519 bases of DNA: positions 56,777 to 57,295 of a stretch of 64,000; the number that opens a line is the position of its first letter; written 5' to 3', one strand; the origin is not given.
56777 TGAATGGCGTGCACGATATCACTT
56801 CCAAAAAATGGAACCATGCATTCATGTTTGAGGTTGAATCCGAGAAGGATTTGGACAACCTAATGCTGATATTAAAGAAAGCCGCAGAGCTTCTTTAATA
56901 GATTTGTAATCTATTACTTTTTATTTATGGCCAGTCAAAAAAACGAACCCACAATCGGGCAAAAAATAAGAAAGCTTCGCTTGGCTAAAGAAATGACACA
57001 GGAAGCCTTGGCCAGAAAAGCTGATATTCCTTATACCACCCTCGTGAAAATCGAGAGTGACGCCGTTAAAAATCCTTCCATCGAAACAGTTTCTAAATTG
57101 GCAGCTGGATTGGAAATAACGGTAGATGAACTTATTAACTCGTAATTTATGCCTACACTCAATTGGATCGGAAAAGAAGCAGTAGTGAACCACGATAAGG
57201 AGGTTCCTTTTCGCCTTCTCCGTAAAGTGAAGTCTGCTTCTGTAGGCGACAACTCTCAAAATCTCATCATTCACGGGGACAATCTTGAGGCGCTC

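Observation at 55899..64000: AT-rich five-gene defence cassette sitting where scaffold and capsid genes are expected in the prophage head module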

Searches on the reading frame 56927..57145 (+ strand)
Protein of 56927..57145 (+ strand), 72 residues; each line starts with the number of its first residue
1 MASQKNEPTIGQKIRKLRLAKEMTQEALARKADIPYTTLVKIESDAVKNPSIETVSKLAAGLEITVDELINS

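Call 3: search_protein_families(library=pfam, proteins=[window:56927-57145:+], max_evalue=0.01)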
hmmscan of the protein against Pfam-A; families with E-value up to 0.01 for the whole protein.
window:56927-57145:+ (72 aa): 5 families
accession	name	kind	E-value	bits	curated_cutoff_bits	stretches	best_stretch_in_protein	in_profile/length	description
PF01381.28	HTH_3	-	1.7e-14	54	23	1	14-69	1-55/55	Helix-turn-helix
PF13443.12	HTH_26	-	2e-09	38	22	1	13-70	1-58/63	Cro/C1-type HTH DNA-binding domain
PF12844.13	HTH_19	-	2.5e-08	34.1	30.2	1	11-71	1-60/64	Helix-turn-helix domain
PF13560.12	HTH_31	-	6.2e-07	30.1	27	1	10-68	2-60/64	Helix-turn-helix domain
PF13413.12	HTH_25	-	0.0048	17.1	24.6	1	15-48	3-36/62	Helix-turn-helix domain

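Call 4: search_protein_families(library=padloc, proteins=[window:56927-57145:+], max_evalue=0.01)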
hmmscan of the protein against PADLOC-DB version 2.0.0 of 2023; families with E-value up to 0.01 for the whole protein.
window:56927-57145:+ (72 aa): 13 families
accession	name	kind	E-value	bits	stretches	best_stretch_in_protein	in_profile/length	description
PDLC02926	HTH_VI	-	1.1e-12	46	1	10-70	2-61/92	-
PDLC03665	Control_protein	-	1.4e-10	39.3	1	10-71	9-70/77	control protein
PDLC04142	capH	-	2.4e-10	39.4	1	7-71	4-67/103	capH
PDLC03668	Control_protein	-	1.9e-06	26.3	1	13-65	12-63/79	control protein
PDLC04775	PDC-M69A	-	2e-06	26.3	1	9-71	7-68/113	-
PDLC03954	RmrA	-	1.3e-05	22.3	1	11-67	12-67/380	-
PDLC03664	Control_protein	-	1.5e-05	23.3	1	10-69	14-72/74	control protein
PDLC03951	RmrA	-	8.6e-05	19.7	1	11-67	10-65/400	-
PDLC03946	RmrA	-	0.00018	18.3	1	14-65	7-57/357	-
PDLC03949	RmrA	-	0.0003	17.8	1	15-66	8-58/363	-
PDLC03952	RmrA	-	0.00071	16.5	1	4-65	17-77/395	-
PDLC03947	RmrA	-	0.00074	16.4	1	3-65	5-66/383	-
PDLC03945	RmrA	-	0.0037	14.5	1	10-65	3-57/394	-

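Call 11: search_protein_families(library=phrogs, proteins=[window:56927-57145:+], max_evalue=0.001)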
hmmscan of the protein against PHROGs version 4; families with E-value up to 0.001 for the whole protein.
window:56927-57145:+ (72 aa): 18 families
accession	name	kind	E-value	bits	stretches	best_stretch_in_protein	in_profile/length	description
phrog_5823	-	transcription regulation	7.2e-14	52.7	1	6-70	3-67/404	transcriptional regulator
phrog_8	-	transcription regulation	3.7e-13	50.6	1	5-69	72-135/346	transcriptional regulator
phrog_3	-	transcription regulation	4e-12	47.6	1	4-70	83-146/430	transcriptional repressor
phrog_4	-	transcription regulation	3.9e-09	37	1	7-71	132-193/400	transcriptional repressor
phrog_32768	-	unknown function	1.9e-08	34.5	1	1-71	1-71/446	-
phrog_2439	-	transcription regulation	1.3e-06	28.5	1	6-67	4-64/367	transcriptional regulator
phrog_9425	-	transcription regulation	1.8e-06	28.6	1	15-58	14-56/72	transcriptional repressor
phrog_1373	-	transcription regulation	2.7e-06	28.4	1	10-67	64-120/166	transcriptional regulator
phrog_147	-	transcription regulation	3.2e-06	28.4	1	9-59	4-54/100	transcriptional regulator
phrog_7241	-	transcription regulation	3.7e-06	28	1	13-70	65-121/122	transcriptional regulator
phrog_2967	-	transcription regulation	1.7e-05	25.5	1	2-70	3-70/225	transcriptional regulator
phrog_4583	-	transcription regulation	2.2e-05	25.4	1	3-71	4-71/81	transcriptional repressor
phrog_9908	-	DNA, RNA and nucleotide metabolism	0.0002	21.6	1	10-65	14-68/282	DNA binding protein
phrog_2328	-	transcription regulation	0.00037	21.3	1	7-67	10-72/128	transcriptional repressor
phrog_6288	-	unknown function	0.00037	21.2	1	4-62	24-82/322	-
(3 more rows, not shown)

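Call 13: search_protein_families(library=ncbifam, proteins=[window:56927-57145:+], max_evalue=0.01)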
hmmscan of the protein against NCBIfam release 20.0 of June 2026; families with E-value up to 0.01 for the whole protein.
window:56927-57145:+ (72 aa): 13 families
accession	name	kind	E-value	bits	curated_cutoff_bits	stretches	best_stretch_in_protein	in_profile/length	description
NF041951.1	phage_RstR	subfamily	1.5e-10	41.3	80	1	10-71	3-63/108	RstR family transcriptional repressor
NF047948.1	male_kill_WMK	equivalog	1.3e-08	34.7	300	1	9-70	5-65/300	WO male-killing family protein Wmk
NF006015.0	PRK08154.1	subfamily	4e-07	29.5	204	1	9-71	30-91/314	anaerobic benzoate catabolism transcriptional regulator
NF046032.1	TransRegSlrRBacil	equivalog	6.6e-07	29.5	250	1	10-71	2-63/149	HTH-type transcriptional regulator SlrR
TIGR03070.1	couple_hipB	subfamily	1.2e-06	28.4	71.65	1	9-60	2-52/58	type II toxin-antitoxin system Y4mF family antitoxin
TIGR00270.2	TIGR00270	equivalog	1.9e-06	27.7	110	1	11-67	77-132/159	multiprotein bridging factor aMBF1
NF007408.0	PRK09943.1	equivalog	0.0011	18.6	211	1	7-68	5-65/185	HTH-type transcriptional regulator PuuR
NF007271.0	PRK09726.1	equivalog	0.0015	18.4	79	1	12-65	15-67/88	type II toxin-antitoxin system antitoxin HipB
NF007257.0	PRK09706.1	subfamily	0.002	17.9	101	1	6-62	2-57/135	transcriptional repressor DicA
NF010465.0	PRK13890.1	equivalog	0.003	17.7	96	1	16-71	12-66/121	conjugal transfer protein TrbA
TIGR03830.1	CxxCG_CxxCG_HTH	subfamily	0.0059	16.4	61.8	1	3-50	59-106/127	type II TA system antitoxin MqsA family protein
NF038139.1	Reg_Aceta_RamB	equivalog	0.0061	15.3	700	1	10-46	3-39/465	acetate metabolism transcriptional regulator RamB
NF052239.1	antitox_spr1629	equivalog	0.0073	15.4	335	1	10-64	3-56/377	spr1629 family repressor/antitoxin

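Call 85: search_solved_structures(query=window:56927-57145:+, max_evalue=0.001)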
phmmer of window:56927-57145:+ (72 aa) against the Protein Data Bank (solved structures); distinct sequences matched with E-value up to 0.001: 7.
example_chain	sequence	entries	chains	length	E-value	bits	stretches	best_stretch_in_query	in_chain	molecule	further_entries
3qq6_A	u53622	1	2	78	1.2e-05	28.9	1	8-70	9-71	HTH-type transcriptional regulator sinR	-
5tn0_A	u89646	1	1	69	2.2e-05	28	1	10-70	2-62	HTH-type transcriptional regulator SinR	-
1b0n_A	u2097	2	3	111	7.8e-05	26.3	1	10-70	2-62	PROTEIN (SINR PROTEIN) | HTH-TYPE TRANSCRIPTIONAL REGULATOR SINR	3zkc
9sf2_A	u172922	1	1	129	0.00027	24.6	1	10-63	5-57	Transcriptional regulator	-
4ia8_A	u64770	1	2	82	0.00045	23.9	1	13-65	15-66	Regulatory protein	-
4i6u_A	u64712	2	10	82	0.00085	23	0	13-65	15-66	Regulatory protein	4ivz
3clc_A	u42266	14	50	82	0.00085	23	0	13-65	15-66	Regulatory protein | R-M CONTROLLER PROTEIN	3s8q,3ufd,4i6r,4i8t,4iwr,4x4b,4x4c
